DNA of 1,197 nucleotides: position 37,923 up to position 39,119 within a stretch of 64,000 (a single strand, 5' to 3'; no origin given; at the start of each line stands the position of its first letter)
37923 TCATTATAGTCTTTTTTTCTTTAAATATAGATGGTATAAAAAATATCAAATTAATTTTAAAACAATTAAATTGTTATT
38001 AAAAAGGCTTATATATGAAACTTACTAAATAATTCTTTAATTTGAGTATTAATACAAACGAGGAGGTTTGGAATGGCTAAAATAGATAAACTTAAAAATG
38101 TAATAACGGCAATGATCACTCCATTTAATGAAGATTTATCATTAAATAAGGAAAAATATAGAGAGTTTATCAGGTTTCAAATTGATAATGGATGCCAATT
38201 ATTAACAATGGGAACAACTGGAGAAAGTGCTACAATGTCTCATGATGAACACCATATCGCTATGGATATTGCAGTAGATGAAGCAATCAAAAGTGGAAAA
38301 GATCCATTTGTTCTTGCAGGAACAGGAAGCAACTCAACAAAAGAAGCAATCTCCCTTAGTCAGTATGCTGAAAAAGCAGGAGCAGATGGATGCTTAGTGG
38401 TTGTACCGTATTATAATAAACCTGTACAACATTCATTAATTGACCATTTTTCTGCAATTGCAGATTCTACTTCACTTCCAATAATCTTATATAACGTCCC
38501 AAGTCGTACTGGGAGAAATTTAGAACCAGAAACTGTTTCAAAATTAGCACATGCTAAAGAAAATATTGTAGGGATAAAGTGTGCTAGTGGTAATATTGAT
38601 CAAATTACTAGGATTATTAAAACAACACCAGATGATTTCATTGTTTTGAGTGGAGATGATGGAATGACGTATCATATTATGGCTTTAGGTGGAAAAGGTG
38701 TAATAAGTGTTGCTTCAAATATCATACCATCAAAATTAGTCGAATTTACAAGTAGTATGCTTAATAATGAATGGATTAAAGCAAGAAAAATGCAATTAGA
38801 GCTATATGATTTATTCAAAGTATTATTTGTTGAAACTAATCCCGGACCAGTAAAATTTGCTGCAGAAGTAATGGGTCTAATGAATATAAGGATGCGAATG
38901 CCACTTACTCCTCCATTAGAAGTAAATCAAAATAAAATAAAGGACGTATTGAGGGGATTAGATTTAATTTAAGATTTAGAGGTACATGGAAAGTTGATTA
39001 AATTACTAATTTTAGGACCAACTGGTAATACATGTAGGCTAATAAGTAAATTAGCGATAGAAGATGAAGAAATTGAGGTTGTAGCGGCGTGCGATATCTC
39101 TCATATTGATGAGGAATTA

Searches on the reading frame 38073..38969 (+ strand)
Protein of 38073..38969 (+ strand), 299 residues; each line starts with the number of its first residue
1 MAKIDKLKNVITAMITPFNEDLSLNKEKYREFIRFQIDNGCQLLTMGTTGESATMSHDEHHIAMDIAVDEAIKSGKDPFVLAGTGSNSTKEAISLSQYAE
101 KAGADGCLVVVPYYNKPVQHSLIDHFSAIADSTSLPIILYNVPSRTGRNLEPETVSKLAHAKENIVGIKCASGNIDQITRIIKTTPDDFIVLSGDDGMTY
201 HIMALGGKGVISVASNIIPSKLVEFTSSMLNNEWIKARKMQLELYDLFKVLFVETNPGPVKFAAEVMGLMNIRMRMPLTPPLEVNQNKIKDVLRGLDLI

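Call 51: search_protein_families(library=pfam, proteins=[window:38073-38969:+], max_evalue=0.001)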
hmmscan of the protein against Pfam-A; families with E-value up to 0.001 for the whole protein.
window:38073-38969:+ (299 aa): 1 family
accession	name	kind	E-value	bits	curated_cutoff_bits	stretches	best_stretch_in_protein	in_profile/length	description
PF00701.28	DHDPS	-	5.6e-90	301.4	22.1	1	7-293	2-286/289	Dihydrodipicolinate synthetase family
